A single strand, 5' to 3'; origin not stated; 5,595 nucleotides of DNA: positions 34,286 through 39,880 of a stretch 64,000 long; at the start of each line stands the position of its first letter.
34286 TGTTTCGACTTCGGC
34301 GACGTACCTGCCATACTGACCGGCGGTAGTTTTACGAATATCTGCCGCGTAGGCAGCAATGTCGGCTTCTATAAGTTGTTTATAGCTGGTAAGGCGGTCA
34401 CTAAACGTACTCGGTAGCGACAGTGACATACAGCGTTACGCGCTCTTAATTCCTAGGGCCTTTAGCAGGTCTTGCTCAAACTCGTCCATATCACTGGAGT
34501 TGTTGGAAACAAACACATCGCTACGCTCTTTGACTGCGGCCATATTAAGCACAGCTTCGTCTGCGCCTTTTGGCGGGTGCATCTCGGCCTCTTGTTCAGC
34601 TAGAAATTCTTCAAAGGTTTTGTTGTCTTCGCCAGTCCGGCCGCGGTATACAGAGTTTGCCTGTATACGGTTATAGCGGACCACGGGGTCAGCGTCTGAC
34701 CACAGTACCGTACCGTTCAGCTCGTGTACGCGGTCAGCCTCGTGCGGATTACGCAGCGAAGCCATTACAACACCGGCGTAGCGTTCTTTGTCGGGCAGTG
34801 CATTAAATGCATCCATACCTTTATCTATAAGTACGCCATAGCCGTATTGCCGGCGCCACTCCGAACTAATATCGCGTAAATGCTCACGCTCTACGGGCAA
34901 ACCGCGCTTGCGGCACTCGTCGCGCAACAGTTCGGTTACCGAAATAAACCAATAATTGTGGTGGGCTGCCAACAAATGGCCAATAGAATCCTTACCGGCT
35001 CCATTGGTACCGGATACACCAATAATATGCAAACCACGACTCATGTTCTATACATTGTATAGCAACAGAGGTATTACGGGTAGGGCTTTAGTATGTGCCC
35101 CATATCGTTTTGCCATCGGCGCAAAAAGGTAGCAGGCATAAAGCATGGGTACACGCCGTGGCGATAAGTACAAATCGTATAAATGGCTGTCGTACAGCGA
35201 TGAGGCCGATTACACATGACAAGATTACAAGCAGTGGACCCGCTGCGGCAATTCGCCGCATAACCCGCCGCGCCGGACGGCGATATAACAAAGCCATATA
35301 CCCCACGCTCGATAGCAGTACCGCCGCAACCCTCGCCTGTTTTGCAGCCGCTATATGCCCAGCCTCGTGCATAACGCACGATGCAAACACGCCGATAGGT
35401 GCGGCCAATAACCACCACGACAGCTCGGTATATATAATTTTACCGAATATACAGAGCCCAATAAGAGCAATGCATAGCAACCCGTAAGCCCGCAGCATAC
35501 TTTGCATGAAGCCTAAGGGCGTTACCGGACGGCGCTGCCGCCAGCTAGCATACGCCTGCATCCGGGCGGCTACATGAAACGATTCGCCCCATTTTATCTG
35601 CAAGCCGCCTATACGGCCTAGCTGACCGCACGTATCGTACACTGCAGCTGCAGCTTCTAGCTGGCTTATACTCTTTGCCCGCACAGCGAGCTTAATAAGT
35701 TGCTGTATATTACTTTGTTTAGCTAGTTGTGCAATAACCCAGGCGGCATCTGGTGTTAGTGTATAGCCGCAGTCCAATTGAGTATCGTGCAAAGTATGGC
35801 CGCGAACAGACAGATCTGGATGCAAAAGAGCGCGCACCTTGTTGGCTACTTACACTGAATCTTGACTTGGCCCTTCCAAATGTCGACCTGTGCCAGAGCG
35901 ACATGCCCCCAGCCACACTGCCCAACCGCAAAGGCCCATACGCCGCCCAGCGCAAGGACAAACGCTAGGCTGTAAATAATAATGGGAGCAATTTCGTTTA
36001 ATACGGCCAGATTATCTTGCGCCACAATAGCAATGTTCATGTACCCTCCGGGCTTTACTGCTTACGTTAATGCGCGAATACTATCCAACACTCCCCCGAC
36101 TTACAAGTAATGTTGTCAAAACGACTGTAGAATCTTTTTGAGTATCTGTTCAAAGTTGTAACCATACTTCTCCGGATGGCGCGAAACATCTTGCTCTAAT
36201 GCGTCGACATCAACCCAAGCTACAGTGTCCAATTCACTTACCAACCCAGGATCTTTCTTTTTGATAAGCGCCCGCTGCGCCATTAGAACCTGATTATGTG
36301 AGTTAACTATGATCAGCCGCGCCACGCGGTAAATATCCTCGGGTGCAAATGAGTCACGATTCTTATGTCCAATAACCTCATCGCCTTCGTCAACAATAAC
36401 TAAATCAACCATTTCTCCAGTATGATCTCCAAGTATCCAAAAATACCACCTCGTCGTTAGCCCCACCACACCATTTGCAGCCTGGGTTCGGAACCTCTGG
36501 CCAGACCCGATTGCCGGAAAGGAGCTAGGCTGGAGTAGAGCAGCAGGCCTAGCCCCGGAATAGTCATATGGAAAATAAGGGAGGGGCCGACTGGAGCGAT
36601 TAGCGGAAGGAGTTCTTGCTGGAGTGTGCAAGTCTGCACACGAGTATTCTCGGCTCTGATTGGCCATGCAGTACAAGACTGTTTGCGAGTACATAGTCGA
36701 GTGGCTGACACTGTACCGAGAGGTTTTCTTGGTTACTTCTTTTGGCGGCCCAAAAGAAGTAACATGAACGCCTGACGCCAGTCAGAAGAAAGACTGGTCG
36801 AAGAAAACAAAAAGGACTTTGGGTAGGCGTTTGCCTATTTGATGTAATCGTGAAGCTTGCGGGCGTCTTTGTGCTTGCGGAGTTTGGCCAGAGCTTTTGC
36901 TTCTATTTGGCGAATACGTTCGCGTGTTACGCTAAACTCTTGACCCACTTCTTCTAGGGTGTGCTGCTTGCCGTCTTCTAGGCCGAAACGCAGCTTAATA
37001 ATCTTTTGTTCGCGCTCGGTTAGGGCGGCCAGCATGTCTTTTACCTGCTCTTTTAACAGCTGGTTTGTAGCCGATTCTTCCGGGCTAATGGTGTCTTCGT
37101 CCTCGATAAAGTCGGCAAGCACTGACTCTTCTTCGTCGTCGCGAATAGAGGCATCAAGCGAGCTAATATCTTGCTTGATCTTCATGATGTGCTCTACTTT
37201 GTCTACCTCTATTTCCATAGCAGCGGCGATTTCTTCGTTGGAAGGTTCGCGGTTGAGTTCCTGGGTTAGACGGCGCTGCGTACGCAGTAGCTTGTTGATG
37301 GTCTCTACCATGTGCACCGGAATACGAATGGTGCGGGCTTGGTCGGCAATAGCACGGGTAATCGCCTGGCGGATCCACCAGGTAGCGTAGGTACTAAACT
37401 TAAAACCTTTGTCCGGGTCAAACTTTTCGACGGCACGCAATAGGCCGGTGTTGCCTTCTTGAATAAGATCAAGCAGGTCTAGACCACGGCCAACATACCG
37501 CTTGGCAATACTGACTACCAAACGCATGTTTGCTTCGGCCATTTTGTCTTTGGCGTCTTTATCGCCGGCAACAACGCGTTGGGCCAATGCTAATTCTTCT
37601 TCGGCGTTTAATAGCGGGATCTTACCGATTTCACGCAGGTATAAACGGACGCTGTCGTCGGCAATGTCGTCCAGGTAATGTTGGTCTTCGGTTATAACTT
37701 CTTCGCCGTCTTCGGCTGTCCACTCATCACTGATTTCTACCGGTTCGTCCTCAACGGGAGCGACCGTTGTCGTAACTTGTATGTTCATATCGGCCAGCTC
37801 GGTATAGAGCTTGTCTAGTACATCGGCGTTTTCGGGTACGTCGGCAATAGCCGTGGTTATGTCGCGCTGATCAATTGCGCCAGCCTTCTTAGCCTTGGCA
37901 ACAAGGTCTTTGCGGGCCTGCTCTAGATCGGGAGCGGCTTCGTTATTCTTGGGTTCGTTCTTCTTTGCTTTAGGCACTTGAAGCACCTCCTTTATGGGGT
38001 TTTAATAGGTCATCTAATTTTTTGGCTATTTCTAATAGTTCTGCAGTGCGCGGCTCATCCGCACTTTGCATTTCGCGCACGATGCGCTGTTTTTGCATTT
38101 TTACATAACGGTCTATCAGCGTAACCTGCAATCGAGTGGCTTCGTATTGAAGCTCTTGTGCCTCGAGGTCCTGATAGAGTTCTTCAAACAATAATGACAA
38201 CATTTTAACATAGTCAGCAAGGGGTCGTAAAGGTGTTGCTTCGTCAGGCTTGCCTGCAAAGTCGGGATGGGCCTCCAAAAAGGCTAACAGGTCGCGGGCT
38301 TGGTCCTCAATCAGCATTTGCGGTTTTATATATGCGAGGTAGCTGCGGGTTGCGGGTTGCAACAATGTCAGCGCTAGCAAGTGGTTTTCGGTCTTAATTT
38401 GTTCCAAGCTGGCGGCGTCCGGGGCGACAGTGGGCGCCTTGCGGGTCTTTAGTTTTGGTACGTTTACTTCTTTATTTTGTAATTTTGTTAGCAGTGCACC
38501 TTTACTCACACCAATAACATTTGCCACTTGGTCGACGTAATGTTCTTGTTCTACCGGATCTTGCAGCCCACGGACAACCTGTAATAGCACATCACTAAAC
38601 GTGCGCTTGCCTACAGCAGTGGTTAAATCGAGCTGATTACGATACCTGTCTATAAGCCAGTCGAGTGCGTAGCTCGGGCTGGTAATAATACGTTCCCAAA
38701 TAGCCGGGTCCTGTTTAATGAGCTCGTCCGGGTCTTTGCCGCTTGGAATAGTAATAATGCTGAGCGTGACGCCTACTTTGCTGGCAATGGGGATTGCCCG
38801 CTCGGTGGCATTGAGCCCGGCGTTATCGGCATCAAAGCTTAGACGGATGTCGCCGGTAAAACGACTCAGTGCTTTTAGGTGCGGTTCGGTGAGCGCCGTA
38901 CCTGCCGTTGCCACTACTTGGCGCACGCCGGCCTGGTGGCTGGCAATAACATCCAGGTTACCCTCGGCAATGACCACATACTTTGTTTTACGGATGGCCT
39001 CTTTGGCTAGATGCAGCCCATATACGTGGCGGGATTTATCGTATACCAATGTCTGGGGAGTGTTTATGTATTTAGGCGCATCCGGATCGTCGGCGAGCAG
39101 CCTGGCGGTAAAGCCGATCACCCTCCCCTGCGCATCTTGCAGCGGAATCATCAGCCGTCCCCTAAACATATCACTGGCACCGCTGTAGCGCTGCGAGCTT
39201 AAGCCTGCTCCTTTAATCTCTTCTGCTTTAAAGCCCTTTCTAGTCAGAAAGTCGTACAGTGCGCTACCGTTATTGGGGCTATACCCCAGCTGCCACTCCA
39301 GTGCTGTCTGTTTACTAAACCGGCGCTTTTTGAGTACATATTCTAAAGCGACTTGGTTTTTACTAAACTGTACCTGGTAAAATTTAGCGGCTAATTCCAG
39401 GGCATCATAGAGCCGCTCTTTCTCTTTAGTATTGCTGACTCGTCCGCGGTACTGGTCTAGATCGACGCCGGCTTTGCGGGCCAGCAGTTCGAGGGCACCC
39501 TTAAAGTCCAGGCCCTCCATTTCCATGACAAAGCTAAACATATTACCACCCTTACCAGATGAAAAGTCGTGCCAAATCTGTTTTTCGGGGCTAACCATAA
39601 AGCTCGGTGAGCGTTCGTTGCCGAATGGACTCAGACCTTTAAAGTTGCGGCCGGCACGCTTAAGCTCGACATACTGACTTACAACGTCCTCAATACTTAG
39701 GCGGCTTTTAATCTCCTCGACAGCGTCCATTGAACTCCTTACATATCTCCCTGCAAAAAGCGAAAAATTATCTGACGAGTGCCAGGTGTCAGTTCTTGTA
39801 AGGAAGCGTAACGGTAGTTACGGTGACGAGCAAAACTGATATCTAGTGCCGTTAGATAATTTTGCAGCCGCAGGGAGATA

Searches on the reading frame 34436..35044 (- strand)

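Call 11: search_protein_families(library=pfam, proteins=[window:34436-35044:-], max_evalue=0.01)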
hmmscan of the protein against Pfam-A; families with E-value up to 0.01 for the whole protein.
window:34436-35044:- (202 aa): 4 families
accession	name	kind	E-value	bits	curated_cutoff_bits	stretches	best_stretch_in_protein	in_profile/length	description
PF13238.12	AAA_18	-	5.8e-07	30.4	29.4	1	8-130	1-111/128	AAA domain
PF13207.12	AAA_17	-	0.00011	22.9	27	1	12-62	2-52/136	AAA domain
PF01202.28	SKI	-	0.005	17.4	22.1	0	15-45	2-32/159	Shikimate kinase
PF13189.12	Cytidylate_kin2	-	0.0059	17.2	28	1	7-56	1-49/176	Cytidylate kinase-like family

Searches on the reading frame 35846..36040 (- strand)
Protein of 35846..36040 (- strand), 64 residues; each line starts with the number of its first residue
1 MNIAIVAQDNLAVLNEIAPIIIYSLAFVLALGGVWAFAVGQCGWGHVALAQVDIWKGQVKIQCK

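Call 55: find_encoding_contigs(protein=window:35846-36040:-, flank=10000, max_places=6)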
Protein window:35846-36040:- (64 aa): 1 contig read that carries it; 1 place shown.
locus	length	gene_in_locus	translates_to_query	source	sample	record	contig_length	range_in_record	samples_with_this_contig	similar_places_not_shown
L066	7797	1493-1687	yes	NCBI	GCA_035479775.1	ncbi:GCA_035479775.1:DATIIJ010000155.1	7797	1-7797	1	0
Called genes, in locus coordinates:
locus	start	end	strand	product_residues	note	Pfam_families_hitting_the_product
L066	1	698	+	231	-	PF04542:Sigma70_r2, PF04539:Sigma70_r3, PF04545:Sigma70_r4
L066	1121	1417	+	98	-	-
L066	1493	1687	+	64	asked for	-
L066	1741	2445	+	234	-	-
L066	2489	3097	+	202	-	PF13238:AAA_18 (weak)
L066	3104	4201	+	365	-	PF00348:polyprenyl_synt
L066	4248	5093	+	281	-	PF00494:SQS_PSY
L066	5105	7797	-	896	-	PF00690:Cation_ATPase_N (weak), PF00122:E1-E2_ATPase, PF00702:Hydrolase, PF13246:Cation_ATPase, PF00689:Cation_ATPase_C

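Call 87: search_protein_families(library=pfam, proteins=[window:35846-36040:-], max_evalue=1)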
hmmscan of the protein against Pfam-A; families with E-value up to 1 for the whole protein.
window:35846-36040:- (64 aa): 0 families

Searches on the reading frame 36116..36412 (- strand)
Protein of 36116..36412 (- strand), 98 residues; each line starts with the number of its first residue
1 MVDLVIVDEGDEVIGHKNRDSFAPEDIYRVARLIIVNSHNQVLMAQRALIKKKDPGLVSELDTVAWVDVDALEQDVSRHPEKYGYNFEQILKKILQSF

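Call 87: search_protein_families(library=pfam, proteins=[window:36116-36412:-], max_evalue=1)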
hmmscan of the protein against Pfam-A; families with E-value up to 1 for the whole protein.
window:36116-36412:- (98 aa): 1 family
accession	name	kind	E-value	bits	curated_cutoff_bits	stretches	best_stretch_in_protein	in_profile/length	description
PF00293.34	NUDIX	-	0.095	13.1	21.1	0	30-56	5-29/134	NUDIX domain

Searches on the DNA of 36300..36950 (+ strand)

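Call 7: search_rna_families(source=window, start=36300, end=36950, threshold=evalue, max_evalue=10, show_alignments=3)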
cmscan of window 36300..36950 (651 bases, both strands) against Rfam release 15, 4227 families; matches with E-value up to 10: 1.
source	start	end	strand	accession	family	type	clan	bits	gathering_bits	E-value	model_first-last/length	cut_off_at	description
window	36479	36643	+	RF00602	SCARNA21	Gene; snRNA; snoRNA; scaRNA;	-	11.9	60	7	1-140/140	no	Small Cajal body specific RNA 21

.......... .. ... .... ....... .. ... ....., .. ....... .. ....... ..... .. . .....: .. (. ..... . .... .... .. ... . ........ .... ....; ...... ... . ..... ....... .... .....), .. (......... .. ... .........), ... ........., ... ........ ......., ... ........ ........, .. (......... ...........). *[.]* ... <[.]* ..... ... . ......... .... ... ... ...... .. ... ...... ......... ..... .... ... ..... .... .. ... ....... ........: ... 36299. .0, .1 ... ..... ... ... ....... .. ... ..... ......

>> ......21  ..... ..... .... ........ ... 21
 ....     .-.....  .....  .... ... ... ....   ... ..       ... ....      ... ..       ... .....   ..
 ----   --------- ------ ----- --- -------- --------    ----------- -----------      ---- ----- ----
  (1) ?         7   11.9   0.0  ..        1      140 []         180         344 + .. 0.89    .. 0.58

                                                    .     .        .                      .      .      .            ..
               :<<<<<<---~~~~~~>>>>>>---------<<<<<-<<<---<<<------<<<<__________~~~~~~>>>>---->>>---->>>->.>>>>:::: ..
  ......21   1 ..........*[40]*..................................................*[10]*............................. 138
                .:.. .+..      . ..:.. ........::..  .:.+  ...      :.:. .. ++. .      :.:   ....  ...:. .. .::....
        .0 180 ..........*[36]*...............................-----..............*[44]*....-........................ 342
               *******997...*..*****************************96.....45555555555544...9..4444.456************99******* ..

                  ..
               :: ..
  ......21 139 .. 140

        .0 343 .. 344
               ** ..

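Call 36: search_dna_similar(query=window:36413-36834:+, collection=plasmids, mode=distant, max_evalue=0.01)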
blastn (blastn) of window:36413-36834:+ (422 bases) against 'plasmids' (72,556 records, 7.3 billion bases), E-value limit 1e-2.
No match.

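Call 37: search_dna_similar(query=window:36413-36834:+, collection=phages, mode=distant, max_evalue=0.01)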
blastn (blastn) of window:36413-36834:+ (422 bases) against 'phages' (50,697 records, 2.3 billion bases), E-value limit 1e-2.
No match.

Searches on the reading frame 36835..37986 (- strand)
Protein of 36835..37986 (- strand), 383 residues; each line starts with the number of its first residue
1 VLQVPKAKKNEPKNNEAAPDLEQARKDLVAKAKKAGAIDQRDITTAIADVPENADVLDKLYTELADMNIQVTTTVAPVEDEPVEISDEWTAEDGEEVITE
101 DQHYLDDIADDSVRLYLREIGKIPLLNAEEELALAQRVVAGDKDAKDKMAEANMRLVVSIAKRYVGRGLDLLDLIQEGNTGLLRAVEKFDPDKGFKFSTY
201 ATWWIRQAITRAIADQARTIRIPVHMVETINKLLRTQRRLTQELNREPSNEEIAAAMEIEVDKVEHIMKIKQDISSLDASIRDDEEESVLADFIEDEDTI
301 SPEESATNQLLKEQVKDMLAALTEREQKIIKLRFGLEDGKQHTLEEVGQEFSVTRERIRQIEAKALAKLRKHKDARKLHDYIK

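Call 11: search_protein_families(library=pfam, proteins=[window:36835-37986:-], max_evalue=0.01)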
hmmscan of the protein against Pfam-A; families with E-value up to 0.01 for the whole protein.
window:36835-37986:- (383 aa): 5 families
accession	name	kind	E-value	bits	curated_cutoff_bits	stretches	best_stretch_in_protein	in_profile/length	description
PF04542.20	Sigma70_r2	-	2.7e-25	88.4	24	1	150-219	2-71/71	Sigma-70 region 2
PF04539.22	Sigma70_r3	-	1.3e-21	76.9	25.3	1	228-305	1-77/78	Sigma-70 region 3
PF04545.22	Sigma70_r4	-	5.4e-18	64.7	24.1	1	319-371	2-50/50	Sigma-70, region 4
PF00140.25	Sigma70_r1_2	-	3e-16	59.5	22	1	111-143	1-33/34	Sigma-70 factor, region 1.2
PF03979.19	Sigma70_r1_1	-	1.5e-06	28.5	22.5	1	24-93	6-72/81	Sigma-70 factor, region 1.1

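Call 17: find_encoding_contigs(protein=window:36835-37986:-, flank=3000, max_places=10)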
Protein window:36835-37986:- (383 aa): no gene with exactly this product is on record in the collection.

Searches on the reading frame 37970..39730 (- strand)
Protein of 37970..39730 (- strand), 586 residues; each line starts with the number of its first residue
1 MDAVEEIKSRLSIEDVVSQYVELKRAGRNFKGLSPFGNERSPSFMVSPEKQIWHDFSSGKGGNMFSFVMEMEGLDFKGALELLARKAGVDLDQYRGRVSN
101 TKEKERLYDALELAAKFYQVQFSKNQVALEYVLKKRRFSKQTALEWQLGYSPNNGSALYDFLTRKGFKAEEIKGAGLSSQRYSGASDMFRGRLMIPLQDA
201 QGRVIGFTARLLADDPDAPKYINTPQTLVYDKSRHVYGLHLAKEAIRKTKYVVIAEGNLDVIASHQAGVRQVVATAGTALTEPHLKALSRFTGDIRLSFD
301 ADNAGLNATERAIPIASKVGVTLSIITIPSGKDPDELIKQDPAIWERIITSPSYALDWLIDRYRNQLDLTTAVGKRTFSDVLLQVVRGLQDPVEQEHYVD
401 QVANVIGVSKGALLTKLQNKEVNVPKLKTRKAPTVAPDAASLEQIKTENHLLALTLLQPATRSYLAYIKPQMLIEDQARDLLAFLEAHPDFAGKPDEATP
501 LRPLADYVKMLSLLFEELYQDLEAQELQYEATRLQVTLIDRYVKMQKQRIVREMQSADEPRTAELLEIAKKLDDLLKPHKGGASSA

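Call 11: search_protein_families(library=pfam, proteins=[window:37970-39730:-], max_evalue=0.01)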
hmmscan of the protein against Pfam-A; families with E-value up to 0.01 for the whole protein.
window:37970-39730:- (586 aa): 7 families
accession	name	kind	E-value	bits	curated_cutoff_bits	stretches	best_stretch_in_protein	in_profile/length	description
PF08275.17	DNAG_N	-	1.3e-31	109.8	26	1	118-243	2-128/128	DNA primase catalytic core, N-terminal domain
PF01807.25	Zn_ribbon_DnaG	-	2.5e-28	98.2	24.9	1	3-93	5-95/98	CHC2 zinc finger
PF13155.12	Toprim_2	-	1e-20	74.3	22.1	1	253-338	1-88/88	Toprim-like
PF13662.12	Toprim_4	-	1.4e-12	48.1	25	1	251-326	2-84/85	Toprim domain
PF10410.14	DnaB_bind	-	1.7e-11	44.7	20.6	1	357-410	2-55/56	DnaB-helicase binding domain of primase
PF01751.28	Toprim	-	2.5e-08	34.4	23.1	1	252-318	2-86/96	Toprim domain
PF13362.12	Toprim_3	-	0.00047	21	27.2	1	252-340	2-91/95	Toprim domain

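Call 22: find_homologous_proteins(query=window:37970-39730:-, max_evalue=1e-30)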
Query window:37970-39730:- (586 aa): 7997 proteins with E <= 1e-30 among 8000 candidates; the best 120 are listed.
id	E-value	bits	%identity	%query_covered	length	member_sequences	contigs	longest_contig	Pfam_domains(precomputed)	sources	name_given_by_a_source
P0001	0.0e+0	1291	100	100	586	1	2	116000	PF08275.18,PF13155.13,PF01807.26,PF13662.13,PF10410.15,PF01751.29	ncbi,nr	ncbi:MAG TPA: DNA primase [Candidatus Saccharimonadales bacterium]|nr:DNA primase [Candidatus Saccha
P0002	0.0e+0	1073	84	99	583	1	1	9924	PF08275.18,PF13155.13,PF01807.26,PF13662.13,PF10410.15,PF01751.29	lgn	-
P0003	0.0e+0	1052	82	99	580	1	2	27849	PF08275.18,PF13155.13,PF01807.26,PF13662.13,PF10410.15,PF01751.29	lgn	-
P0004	0.0e+0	1018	79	100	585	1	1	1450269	PF08275.18,PF13155.13,PF01807.26,PF13662.13,PF10410.15,PF01751.29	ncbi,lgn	-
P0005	3.7e-295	998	78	99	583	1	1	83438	PF08275.18,PF13155.13,PF01807.26,PF13662.13,PF10410.15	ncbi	-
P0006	1.1e-294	996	78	100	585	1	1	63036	PF08275.18,PF13155.13,PF01807.26,PF13662.13,PF10410.15,PF01751.29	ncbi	-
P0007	1.3e-294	996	78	100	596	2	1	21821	PF08275.18,PF13155.13,PF01807.26,PF13662.13,PF10410.15,PF01751.29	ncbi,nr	ncbi:MAG TPA: DNA primase [Candidatus Saccharimonadales bacterium]|nr:DNA primase [Candidatus Saccha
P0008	2.3e-293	992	77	99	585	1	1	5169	PF08275.18,PF13155.13,PF01807.26,PF13662.13,PF10410.15,PF01751.29,PF13362.13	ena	-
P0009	2.9e-293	992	78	99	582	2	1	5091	PF08275.18,PF13155.13,PF01807.26,PF13662.13,PF10410.15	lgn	-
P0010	7.3e-292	987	77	100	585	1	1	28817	PF08275.18,PF13155.13,PF01807.26,PF13662.13,PF10410.15,PF01751.29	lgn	-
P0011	8.8e-292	987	77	99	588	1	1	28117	PF08275.18,PF13155.13,PF01807.26,PF13662.13,PF10410.15,PF01751.29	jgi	jgi:DNA primase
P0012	1.1e-291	986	77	99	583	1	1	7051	PF08275.18,PF13155.13,PF01807.26,PF13662.13,PF10410.15,PF01751.29,PF13362.13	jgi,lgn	jgi:DNA primase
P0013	6.0e-291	984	78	99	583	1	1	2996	PF08275.18,PF13155.13,PF01807.26,PF13662.13,PF10410.15,PF01751.29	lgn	-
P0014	7.8e-291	984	77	99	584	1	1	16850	PF08275.18,PF13155.13,PF01807.26,PF13662.13,PF10410.15,PF01751.29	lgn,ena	-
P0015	5.8e-290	981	76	100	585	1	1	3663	PF08275.18,PF13155.13,PF01807.26,PF13662.13,PF10410.15,PF01751.29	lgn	-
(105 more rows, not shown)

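Call 24: find_encoding_contigs(protein=P0002, flank=10000, max_places=3)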
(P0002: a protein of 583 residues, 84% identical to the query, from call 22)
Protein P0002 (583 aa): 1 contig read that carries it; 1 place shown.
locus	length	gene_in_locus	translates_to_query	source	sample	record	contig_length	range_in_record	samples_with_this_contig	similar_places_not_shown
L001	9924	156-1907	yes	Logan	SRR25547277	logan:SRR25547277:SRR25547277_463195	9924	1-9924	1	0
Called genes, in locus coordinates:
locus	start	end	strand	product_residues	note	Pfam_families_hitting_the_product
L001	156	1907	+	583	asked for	PF01807:Zn_ribbon_DnaG, PF08275:DNAG_N, PF01751:Toprim, PF13155:Toprim_2, PF13662:Toprim_4, PF10410:DnaB_bind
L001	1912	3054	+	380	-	PF03979:Sigma70_r1_1 (weak), PF00140:Sigma70_r1_2, PF04542:Sigma70_r2, PF04539:Sigma70_r3, PF04545:Sigma70_r4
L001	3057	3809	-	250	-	-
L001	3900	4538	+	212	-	PF13238:AAA_18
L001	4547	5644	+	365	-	PF00348:polyprenyl_synt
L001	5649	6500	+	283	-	PF00494:SQS_PSY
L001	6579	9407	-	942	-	PF00690:Cation_ATPase_N, PF00122:E1-E2_ATPase, PF13246:Cation_ATPase, PF00702:Hydrolase, PF00689:Cation_ATPase_C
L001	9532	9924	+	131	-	?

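Call 25: find_encoding_contigs(protein=P0003, flank=10000, max_places=3)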
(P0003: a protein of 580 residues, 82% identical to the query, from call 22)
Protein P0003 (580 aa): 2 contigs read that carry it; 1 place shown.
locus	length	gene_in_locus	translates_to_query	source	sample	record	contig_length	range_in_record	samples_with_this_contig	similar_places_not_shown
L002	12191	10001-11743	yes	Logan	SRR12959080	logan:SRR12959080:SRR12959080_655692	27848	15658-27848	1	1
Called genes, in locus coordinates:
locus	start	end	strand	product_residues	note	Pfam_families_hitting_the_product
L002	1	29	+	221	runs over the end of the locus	PF00072:Response_reg, PF00486:Trans_reg_C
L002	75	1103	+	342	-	PF00512:HisKA, PF02518:HATPase_c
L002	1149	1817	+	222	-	PF07099:DUF1361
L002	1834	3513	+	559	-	PF03485:Arg_tRNA_synt_N, PF00750:tRNA-synt_1d, PF05746:DALR_1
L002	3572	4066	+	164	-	PF01741:MscL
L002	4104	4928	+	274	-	-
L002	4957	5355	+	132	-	PF01641:SelR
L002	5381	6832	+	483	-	-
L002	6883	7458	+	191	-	PF00929:RNase_T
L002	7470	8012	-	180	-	PF00293:NUDIX (weak)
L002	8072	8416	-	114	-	-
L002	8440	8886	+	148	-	PF00702:Hydrolase, PF13419:HAD_2 (weak)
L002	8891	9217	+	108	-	PF04237:YjbR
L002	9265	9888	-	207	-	-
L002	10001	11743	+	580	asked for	PF01807:Zn_ribbon_DnaG, PF08275:DNAG_N, PF01751:Toprim, PF13155:Toprim_2, PF13662:Toprim_4, PF10410:DnaB_bind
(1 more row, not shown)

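Call 26: find_encoding_contigs(protein=P0004, flank=10000, max_places=3)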
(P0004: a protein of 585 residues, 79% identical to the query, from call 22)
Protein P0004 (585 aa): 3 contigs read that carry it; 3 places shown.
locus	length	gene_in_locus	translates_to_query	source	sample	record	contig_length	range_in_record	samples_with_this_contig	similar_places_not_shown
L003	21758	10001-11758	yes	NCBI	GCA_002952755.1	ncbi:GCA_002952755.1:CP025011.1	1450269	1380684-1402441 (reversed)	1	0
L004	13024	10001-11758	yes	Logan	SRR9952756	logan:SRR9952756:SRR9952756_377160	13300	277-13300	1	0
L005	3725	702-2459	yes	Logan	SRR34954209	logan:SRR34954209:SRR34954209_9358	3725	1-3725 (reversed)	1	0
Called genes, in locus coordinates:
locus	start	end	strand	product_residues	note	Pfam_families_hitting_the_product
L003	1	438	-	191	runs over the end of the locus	PF04203:Sortase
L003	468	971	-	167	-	-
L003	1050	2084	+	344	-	PF10432:bact-PGI_C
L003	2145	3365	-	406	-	-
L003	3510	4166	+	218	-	PF00072:Response_reg, PF00486:Trans_reg_C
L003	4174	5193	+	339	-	PF00512:HisKA, PF02518:HATPase_c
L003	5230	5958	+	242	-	PF07099:DUF1361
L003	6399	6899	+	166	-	PF01741:MscL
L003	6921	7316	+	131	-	PF01641:SelR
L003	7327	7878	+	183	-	PF00929:RNase_T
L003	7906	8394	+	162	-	-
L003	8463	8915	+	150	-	PF13419:HAD_2 (faint), PF00702:Hydrolase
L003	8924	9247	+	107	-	PF04237:YjbR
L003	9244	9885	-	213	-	-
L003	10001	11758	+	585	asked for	PF01807:Zn_ribbon_DnaG, PF08275:DNAG_N, PF01751:Toprim, PF13155:Toprim_2, PF13662:Toprim_4, PF10410:DnaB_bind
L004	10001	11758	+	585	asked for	PF01807:Zn_ribbon_DnaG, PF08275:DNAG_N, PF01751:Toprim, PF13155:Toprim_2, PF13662:Toprim_4, PF10410:DnaB_bind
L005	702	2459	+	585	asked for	PF01807:Zn_ribbon_DnaG, PF08275:DNAG_N, PF01751:Toprim, PF13155:Toprim_2, PF13662:Toprim_4, PF10410:DnaB_bind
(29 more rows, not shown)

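Call 41: find_encoding_contigs(protein=P0001, flank=10000, max_places=6)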
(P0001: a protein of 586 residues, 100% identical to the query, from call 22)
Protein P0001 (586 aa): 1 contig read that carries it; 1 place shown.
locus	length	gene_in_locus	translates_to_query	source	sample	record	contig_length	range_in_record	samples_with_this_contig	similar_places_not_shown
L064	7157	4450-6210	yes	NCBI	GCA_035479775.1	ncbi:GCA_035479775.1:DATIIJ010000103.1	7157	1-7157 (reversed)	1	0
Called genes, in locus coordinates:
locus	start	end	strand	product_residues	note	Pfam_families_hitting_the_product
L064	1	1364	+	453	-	PF00750:tRNA-synt_1d, PF05746:DALR_1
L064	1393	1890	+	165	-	PF01741:MscL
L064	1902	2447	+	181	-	PF00929:RNase_T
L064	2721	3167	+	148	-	PF00702:Hydrolase, PF13419:HAD_2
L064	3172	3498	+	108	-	PF04237:YjbR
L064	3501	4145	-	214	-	-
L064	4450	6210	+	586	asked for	PF01807:Zn_ribbon_DnaG, PF08275:DNAG_N, PF01751:Toprim, PF13155:Toprim_2, PF13662:Toprim_4, PF10410:DnaB_bind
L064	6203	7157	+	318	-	PF03979:Sigma70_r1_1 (weak), PF00140:Sigma70_r1_2, PF04542:Sigma70_r2, PF04539:Sigma70_r3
